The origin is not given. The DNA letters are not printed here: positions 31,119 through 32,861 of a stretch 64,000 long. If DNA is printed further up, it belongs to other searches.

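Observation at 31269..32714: Orphan 481-aa protein carrying all three AEP (primase-polymerase) catalytic motifs in a non-mobile context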

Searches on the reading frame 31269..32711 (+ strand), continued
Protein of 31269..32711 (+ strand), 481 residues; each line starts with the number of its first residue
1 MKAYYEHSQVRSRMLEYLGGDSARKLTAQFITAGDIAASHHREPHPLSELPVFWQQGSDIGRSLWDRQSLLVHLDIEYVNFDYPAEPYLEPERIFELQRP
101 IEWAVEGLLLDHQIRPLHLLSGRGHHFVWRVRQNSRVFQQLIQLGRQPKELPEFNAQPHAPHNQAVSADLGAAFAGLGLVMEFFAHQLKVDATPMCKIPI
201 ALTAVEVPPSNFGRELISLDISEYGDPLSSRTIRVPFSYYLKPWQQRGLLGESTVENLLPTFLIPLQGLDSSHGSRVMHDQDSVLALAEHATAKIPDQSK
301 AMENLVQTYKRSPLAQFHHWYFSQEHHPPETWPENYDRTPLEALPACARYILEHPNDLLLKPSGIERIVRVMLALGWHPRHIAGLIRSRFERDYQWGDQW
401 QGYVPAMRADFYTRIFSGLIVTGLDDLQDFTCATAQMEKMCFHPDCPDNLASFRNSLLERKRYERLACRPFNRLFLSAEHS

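Call 70: find_homologous_proteins(query=L094:2993-4024:-, max_evalue=0.00001)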
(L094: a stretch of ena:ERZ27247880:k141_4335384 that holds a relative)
Query L094:2993-4024:- (344 aa): 7963 proteins with E <= 0.00001 among 8000 candidates; the best 120 are listed.
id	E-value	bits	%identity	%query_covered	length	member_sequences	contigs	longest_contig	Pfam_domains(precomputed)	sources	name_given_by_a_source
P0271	9.0e-233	790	99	100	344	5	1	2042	PF21686.4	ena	-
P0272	4.6e-110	386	53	92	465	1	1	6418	PF21686.4,PF13298.13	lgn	-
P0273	2.3e-94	335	50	85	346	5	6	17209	PF01896.26,PF21686.4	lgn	-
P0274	3.0e-94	334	49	90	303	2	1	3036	PF01896.26,PF21686.4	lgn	-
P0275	5.7e-94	333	55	81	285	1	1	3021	PF01896.26,PF21686.4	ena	-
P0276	1.4e-91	326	49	86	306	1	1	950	PF21686.4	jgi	jgi:bifunctional non-homologous end joining protein LigD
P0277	4.9e-91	324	49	87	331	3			PF21686.4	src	-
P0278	5.4e-91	324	52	81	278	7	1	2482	PF01896.26,PF21686.4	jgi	-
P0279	6.7e-91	323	51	83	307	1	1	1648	PF01896.26,PF21686.4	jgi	jgi:bifunctional non-homologous end joining protein LigD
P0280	1.9e-90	322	50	84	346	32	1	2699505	PF01896.26,PF21686.4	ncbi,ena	-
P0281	2.1e-90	322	48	90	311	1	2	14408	PF01896.26,PF21686.4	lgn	-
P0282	2.9e-90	321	50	86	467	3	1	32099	PF21686.4,PF13298.13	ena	-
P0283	8.0e-90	320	52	81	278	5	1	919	PF01896.26,PF21686.4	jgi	jgi:bifunctional non-homologous end joining protein LigD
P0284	1.1e-89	319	51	84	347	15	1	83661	PF01896.26,PF21686.4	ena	-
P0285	1.3e-89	319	49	86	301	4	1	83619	PF21686.4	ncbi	ncbi:non-homologous end-joining DNA ligase [Thermincola ferriacetica]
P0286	1.9e-89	319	52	86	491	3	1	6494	PF21686.4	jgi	-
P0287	2.4e-89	318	49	84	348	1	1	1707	PF01896.26,PF21686.4,PF04679.22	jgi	jgi:bifunctional non-homologous end joining protein LigD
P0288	2.6e-89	318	50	84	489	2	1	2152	PF01896.26,PF21686.4,PF04679.22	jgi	jgi:bifunctional non-homologous end joining protein LigD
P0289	2.7e-89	318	50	83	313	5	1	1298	PF21686.4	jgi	jgi:bifunctional non-homologous end joining protein LigD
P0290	2.9e-89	318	49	86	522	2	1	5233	PF21686.4,PF04679.22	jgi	jgi:bifunctional non-homologous end joining protein LigD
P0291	3.6e-89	318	51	84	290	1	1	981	PF01896.26,PF21686.4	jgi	jgi:bifunctional non-homologous end joining protein LigD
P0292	3.8e-89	318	50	88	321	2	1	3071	PF01896.26,PF21686.4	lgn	-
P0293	5.6e-89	317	49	93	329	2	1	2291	PF21686.4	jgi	-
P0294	6.8e-89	317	50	84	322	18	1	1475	PF01896.26,PF21686.4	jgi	jgi:bifunctional non-homologous end joining protein LigD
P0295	8.9e-89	316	50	84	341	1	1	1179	PF01896.26,PF21686.4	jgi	-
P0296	1.3e-88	316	50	84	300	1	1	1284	PF21686.4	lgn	-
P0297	1.7e-88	315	50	89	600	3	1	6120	PF01261.31,PF01896.26,PF21686.4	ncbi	ncbi:MAG: non-homologous end-joining DNA ligase [Acidimicrobiia bacterium]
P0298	1.9e-88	315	48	86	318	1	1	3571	PF21686.4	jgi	jgi:bifunctional non-homologous end joining protein LigD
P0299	3.5e-88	314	44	93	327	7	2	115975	PF21686.4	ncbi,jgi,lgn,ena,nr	ncbi:MAG: DNA polymerase domain-containing protein [Firmicutes bacterium HGW-Firmicutes-8]|nr:MAG: D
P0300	3.8e-88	314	50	87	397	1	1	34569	PF21686.4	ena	-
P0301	5.5e-88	314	50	84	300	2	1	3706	PF01896.26,PF21686.4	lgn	-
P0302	7.8e-88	313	51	84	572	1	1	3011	PF21686.4,PF01068.27,PF04679.22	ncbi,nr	ncbi:MAG: DNA ligase D, partial [Candidatus Dormibacteraeota bacterium]|nr:DNA ligase D [Candidatus 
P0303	8.8e-88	313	50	89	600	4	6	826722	PF01261.31,PF01896.26,PF21686.4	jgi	jgi:bifunctional non-homologous end joining protein LigD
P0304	1.5e-87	312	51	84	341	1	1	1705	PF21686.4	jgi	jgi:bifunctional non-homologous end joining protein LigD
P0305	1.9e-87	312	49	88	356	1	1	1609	PF01896.26,PF21686.4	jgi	jgi:bifunctional non-homologous end joining protein LigD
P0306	2.2e-87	312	47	87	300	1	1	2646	PF01896.26,PF21686.4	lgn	-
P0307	2.7e-87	311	48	88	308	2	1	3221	PF21686.4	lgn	-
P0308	3.7e-87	311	50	84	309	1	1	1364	PF01896.26,PF21686.4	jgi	jgi:bifunctional non-homologous end joining protein LigD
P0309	4.4e-87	311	49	86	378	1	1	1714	PF21686.4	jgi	jgi:bifunctional non-homologous end joining protein LigD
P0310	4.9e-87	311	50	86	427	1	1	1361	PF01896.26,PF21686.4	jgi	jgi:bifunctional non-homologous end joining protein LigD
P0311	7.1e-87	310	45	86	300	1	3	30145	PF21686.4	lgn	-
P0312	7.5e-87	310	52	84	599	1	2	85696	PF01261.31,PF21686.4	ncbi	-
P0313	8.0e-87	310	53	85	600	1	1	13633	PF01261.31,PF21686.4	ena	-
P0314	9.5e-87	310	47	88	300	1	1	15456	PF21686.4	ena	-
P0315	1.0e-86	310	47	88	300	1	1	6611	PF21686.4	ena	-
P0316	1.5e-86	309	49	82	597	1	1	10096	PF01896.26,PF21686.4,PF01068.27,PF04679.22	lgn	-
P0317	1.9e-86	309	51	80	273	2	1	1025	PF01896.26,PF21686.4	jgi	jgi:bifunctional non-homologous end joining protein LigD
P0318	2.0e-86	309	48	84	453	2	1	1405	PF01896.26,PF21686.4,PF04679.22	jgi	-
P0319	2.3e-86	308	51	85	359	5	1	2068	PF01896.26,PF21686.4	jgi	jgi:bifunctional non-homologous end joining protein LigD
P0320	2.3e-86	308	51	85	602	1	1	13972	PF01261.31,PF01896.26,PF21686.4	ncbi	-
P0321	2.7e-86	308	48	86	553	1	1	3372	PF21686.4,PF01068.27,PF04679.22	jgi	jgi:bifunctional non-homologous end joining protein LigD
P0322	2.7e-86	308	53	85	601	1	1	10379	PF01261.31,PF21686.4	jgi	jgi:bifunctional non-homologous end joining protein LigD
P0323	3.0e-86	308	47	87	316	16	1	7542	PF01896.26,PF21686.4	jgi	jgi:bifunctional non-homologous end joining protein LigD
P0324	3.3e-86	308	51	85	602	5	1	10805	PF01261.31,PF01896.26,PF21686.4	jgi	-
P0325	3.8e-86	308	47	86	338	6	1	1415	PF21686.4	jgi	jgi:bifunctional non-homologous end joining protein LigD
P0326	3.8e-86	308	50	83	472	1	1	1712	PF21686.4,PF01068.27,PF04679.22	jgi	jgi:bifunctional non-homologous end joining protein LigD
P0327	4.6e-86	307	49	89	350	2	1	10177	PF01896.26,PF21686.4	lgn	-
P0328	4.8e-86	307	49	84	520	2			PF21686.4,PF04679.22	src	-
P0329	5.4e-86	307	49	84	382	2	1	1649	PF01896.26,PF21686.4,PF04679.22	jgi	jgi:bifunctional non-homologous end joining protein LigD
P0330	6.0e-86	307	52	85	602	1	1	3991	PF01261.31,PF01896.26,PF21686.4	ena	-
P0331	6.6e-86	307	49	88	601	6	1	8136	PF01261.31,PF01896.26,PF21686.4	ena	-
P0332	7.7e-86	307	49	85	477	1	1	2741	PF21686.4,PF01068.27,PF04679.22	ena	-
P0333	7.9e-86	307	48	86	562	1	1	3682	PF21686.4,PF01068.27,PF04679.22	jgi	jgi:bifunctional non-homologous end joining protein LigD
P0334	8.0e-86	307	49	86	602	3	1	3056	PF01261.31,PF01896.26,PF21686.4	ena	-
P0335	8.1e-86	307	49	84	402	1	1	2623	PF21686.4,PF04679.22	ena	-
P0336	9.0e-86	306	49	88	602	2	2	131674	PF01261.31,PF01896.26,PF21686.4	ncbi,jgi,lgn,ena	jgi:bifunctional non-homologous end joining protein LigD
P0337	9.5e-86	306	50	83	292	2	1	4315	PF21686.4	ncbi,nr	ncbi:MAG TPA: non-homologous end-joining DNA ligase, partial [Chloroflexota bacterium]|nr:non-homolo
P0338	9.9e-86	306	47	88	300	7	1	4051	PF21686.4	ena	-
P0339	1.0e-85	306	48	84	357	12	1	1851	PF01896.26,PF21686.4,PF04679.22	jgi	jgi:bifunctional non-homologous end joining protein LigD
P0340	1.0e-85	306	49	83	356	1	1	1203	PF01896.26,PF21686.4,PF04679.22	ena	-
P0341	1.1e-85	306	50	88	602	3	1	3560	PF01261.31,PF21686.4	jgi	jgi:bifunctional non-homologous end joining protein LigD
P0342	1.1e-85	306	51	85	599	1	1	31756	PF01261.31,PF01896.26,PF21686.4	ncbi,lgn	ncbi:hypothetical protein BH23ACT5_BH23ACT5_16220 [soil metagenome]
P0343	1.2e-85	306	47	88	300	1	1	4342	PF21686.4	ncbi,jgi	ncbi:MAG: non-homologous end-joining DNA ligase [Syntrophomonas sp.]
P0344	1.3e-85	306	49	83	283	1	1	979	PF01896.26,PF21686.4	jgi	-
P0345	1.3e-85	306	51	85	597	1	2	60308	PF01261.31,PF01896.26,PF21686.4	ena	-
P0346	1.5e-85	306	47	88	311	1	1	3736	PF01896.26,PF21686.4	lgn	-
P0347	1.6e-85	306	48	88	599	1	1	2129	PF01261.31,PF01896.26,PF21686.4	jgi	jgi:bifunctional non-homologous end joining protein LigD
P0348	1.7e-85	306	47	88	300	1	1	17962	PF21686.4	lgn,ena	-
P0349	1.8e-85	305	47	88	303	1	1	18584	PF01896.26,PF21686.4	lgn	-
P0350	2.0e-85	305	46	90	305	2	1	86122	PF21686.4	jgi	-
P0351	2.0e-85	305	48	88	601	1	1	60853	PF01261.31,PF01896.26,PF21686.4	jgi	jgi:bifunctional non-homologous end joining protein LigD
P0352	2.1e-85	305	51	85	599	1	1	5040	PF01261.31,PF21686.4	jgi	jgi:bifunctional non-homologous end joining protein LigD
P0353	2.1e-85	305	52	85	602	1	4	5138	PF01261.31,PF01896.26,PF21686.4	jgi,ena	jgi:bifunctional non-homologous end joining protein LigD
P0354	2.6e-85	305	49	84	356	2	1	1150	PF01896.26,PF21686.4,PF04679.22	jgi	jgi:bifunctional non-homologous end joining protein LigD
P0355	2.9e-85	305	48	84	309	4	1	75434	PF01896.26,PF21686.4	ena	-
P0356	3.0e-85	305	46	89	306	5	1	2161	PF21686.4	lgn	-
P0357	3.8e-85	304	49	85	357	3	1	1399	PF21686.4,PF04679.22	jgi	jgi:bifunctional non-homologous end joining protein LigD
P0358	3.8e-85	304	49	85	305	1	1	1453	PF01896.26,PF21686.4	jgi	jgi:bifunctional non-homologous end joining protein LigD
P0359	4.8e-85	304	51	85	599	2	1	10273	PF01261.31,PF01896.26,PF21686.4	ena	-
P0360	4.9e-85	304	50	85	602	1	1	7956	PF01261.31,PF21686.4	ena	-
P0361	5.2e-85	304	51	85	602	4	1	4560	PF01261.31,PF21686.4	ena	-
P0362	5.4e-85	304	50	88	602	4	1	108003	PF01261.31,PF01896.26,PF21686.4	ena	-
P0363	5.5e-85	304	50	84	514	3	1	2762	PF21686.4,PF01068.27,PF04679.22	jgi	jgi:bifunctional non-homologous end joining protein LigD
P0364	6.3e-85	304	49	85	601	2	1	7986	PF01261.31,PF01896.26,PF21686.4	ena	-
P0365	7.9e-85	303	51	85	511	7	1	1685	PF01261.31,PF21686.4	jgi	-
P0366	8.3e-85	303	48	88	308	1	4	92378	PF21686.4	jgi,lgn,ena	-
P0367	8.4e-85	303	48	84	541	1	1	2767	PF01896.26,PF21686.4,PF01068.27,PF04679.22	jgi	-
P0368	8.9e-85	303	49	84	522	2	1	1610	PF01896.26,PF21686.4,PF01068.27,PF04679.22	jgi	jgi:bifunctional non-homologous end joining protein LigD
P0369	9.0e-85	303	48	84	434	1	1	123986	PF01896.26,PF21686.4,PF04679.22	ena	-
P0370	9.6e-85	303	49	84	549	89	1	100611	PF01896.26,PF21686.4,PF01068.27,PF04679.22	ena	-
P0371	9.9e-85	303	47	88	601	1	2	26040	PF01261.31,PF01896.26,PF21686.4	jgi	jgi:bifunctional non-homologous end joining protein LigD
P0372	1.0e-84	303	48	88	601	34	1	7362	PF01261.31,PF01896.26,PF21686.4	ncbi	ncbi:MAG: non-homologous end-joining DNA ligase [Acidimicrobiia bacterium]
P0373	1.0e-84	303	49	84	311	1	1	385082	PF01896.26,PF21686.4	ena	-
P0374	1.0e-84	303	49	86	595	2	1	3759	PF01261.31,PF01896.26,PF21686.4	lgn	-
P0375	1.1e-84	303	50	84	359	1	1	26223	PF01896.26,PF21686.4,PF04679.22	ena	-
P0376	1.1e-84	303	47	88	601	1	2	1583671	PF01261.31,PF01896.26,PF21686.4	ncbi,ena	-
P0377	1.1e-84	303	47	88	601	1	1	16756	PF01261.31,PF01896.26,PF21686.4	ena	-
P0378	1.1e-84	303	52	85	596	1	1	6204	PF01261.31,PF21686.4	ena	-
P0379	1.4e-84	303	47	88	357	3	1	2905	PF01896.26,PF21686.4,PF04679.22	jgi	jgi:bifunctional non-homologous end joining protein LigD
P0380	1.4e-84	302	51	85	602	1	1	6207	PF01261.31,PF21686.4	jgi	jgi:bifunctional non-homologous end joining protein LigD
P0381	1.5e-84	302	46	86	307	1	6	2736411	PF01896.26,PF21686.4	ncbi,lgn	ncbi:non-homologous end-joining DNA ligase [Syntrophomonas erecta]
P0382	1.7e-84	302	49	85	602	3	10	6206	PF01261.31,PF21686.4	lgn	-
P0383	1.8e-84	302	48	88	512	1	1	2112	PF01261.31,PF01896.26,PF21686.4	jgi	jgi:bifunctional non-homologous end joining protein LigD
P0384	1.9e-84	302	46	87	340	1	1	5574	PF21686.4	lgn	-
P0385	2.2e-84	302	49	85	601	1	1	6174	PF01261.31,PF01896.26,PF21686.4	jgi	-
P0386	2.3e-84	302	50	80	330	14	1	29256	PF01896.26,PF21686.4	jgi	jgi:bifunctional non-homologous end joining protein LigD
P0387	2.6e-84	302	46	88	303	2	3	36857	PF01896.26,PF21686.4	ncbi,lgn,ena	-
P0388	2.9e-84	301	46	88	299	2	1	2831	PF21686.4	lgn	-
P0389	3.0e-84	301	49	85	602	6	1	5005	PF01261.31,PF01896.26,PF21686.4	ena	-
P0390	3.2e-84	301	50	86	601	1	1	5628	PF01261.31,PF21686.4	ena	-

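Call 76: find_encoding_contigs(protein=P0376, flank=6000, max_places=2)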
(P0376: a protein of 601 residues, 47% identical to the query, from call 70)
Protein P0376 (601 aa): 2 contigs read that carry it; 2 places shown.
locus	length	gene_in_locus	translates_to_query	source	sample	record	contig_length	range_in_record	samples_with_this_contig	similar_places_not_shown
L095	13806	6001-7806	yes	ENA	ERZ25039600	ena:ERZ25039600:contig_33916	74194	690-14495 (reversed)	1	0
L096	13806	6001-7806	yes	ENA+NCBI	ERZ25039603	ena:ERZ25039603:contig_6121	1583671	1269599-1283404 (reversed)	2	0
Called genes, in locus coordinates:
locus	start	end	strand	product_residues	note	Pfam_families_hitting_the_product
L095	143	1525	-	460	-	PF24681:Kelch_KLHDC2_KLHL20_DRC7 (faint), PF13415:Beta-prop_FBX42 (faint)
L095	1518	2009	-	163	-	PF08281:Sigma70_r4_2, PF04545:Sigma70_r4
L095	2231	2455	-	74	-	-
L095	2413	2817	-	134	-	-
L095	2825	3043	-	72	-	-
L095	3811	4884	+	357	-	PF01210:NAD_Gly3P_dh_N, PF02558:ApbA (weak), PF03807:F420_oxidored (weak), PF07479:NAD_Gly3P_dh_C, PF20618:GPD_NAD_C_bact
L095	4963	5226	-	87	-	PF04480:DUF559, PF18741:MTES_1575 (faint)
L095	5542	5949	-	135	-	-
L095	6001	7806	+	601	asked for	PF01261:AP_endonuc_2, PF21686:LigD_Prim-Pol, PF01896:DNA_primase_S (faint)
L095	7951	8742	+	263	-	PF11716:MDMPI_N, PF12867:DinB_2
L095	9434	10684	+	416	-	PF00860:Xan_ur_permease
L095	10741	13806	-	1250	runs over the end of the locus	?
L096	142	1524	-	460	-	PF24681:Kelch_KLHDC2_KLHL20_DRC7 (faint), PF13415:Beta-prop_FBX42 (faint)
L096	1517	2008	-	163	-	PF08281:Sigma70_r4_2, PF04545:Sigma70_r4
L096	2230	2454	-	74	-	-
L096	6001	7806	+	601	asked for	PF01261:AP_endonuc_2, PF21686:LigD_Prim-Pol, PF01896:DNA_primase_S (faint)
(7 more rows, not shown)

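Call 77: find_encoding_contigs(protein=P0303, flank=6000, max_places=2)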
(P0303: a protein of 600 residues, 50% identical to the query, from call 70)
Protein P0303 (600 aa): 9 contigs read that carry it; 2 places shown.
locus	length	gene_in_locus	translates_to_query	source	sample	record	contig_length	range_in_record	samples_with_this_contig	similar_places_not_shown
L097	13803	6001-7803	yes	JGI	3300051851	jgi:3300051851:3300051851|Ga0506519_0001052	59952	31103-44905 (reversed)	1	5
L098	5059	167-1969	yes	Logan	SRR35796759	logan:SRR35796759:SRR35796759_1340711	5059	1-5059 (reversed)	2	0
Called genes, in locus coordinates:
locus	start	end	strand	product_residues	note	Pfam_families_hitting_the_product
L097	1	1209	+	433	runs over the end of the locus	-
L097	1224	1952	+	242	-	-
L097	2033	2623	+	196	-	-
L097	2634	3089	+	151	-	-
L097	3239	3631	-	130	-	-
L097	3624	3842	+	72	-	-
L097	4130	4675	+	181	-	-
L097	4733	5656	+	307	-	PF02558:ApbA, PF08546:ApbA_C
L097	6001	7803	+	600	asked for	PF01261:AP_endonuc_2, PF21686:LigD_Prim-Pol, PF01896:DNA_primase_S (weak)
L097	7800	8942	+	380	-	PF00296:Bac_luciferase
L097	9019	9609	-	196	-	-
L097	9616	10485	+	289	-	PF02739:5_3_exonuc_N, PF01367:5_3_exonuc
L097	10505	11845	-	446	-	PF00909:Ammonium_transp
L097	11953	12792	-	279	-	PF09995:MPAB_Lcp_cat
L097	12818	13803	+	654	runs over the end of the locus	PF16177:ACAS_N, PF00501:AMP-binding, PF13193:AMP-binding_C (weak)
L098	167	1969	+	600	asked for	PF01261:AP_endonuc_2, PF21686:LigD_Prim-Pol, PF01896:DNA_primase_S (weak)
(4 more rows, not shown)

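Call 83: search_protein_families(library=pfam, proteins=[L088:1018-2469:+, L090:1523-2884:+, L087:3265-4512:+, L087:4505-6394:+, L087:6445-7464:+, L091:8418-9347:+, L092:6319-6774:+], max_evalue=0.1)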
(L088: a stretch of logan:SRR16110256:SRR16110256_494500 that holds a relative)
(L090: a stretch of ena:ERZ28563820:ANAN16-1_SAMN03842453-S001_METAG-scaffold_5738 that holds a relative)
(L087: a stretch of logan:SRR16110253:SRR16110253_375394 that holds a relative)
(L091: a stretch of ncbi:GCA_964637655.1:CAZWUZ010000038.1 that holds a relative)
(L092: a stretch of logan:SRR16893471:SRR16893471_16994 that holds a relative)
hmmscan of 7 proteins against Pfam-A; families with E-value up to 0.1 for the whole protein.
L088:1018-2469:+ (484 aa): 1 family
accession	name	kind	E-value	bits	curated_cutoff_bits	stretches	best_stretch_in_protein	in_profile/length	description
PF21803.3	Nab2-zf4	-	0.083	13.1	20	0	105-119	13-27/29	Nab2-type CCCH zinc finger 4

L090:1523-2884:+ (454 aa): 0 families

L087:3265-4512:+ (416 aa): 1 family
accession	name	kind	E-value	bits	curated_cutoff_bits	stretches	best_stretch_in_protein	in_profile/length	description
PF15889.10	DUF4738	-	0.049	13.9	23.9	0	322-382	24-84/146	Domain of unknown function (DUF4738)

L087:4505-6394:+ (630 aa): 1 family
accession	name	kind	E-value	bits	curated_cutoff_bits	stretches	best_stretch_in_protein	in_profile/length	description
PF18854.6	baeRF_family10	-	0.094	13.4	27.1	0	17-100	26-91/143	Bacterial archaeo-eukaryotic release factor family 10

L087:6445-7464:+ (340 aa): 1 family
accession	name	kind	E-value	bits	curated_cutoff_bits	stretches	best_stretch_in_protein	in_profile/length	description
PF07705.17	CARDB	-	0.047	14.3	22.7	0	57-108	8-62/101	CARDB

L091:8418-9347:+ (310 aa): 1 family
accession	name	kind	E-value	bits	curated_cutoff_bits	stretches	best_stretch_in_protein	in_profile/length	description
PF08843.17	AbiEii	-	2.8e-10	41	22.5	1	45-229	13-191/238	Nucleotidyl transferase AbiEii toxin, Type IV TA system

L092:6319-6774:+ (152 aa): 0 families

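Call 85: find_related_loci(query=A1, collection=viral_contigs, flank=5000)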
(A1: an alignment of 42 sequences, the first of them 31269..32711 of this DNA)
Query A1 (481 aa) in viral_contigs; peptide patterns used: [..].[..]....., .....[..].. (x = any residue, [..] = any of these).
50 stretches matched a pattern, but none encodes a relative of the query by tblastn (E <= 1e-3).

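Call 87: search_dna_similar(query=window:31269-32711:+, collection=plasmids, mode=protein, max_evalue=0.001, max_rows=10)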
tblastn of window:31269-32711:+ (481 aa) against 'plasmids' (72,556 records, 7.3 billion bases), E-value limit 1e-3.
No match.
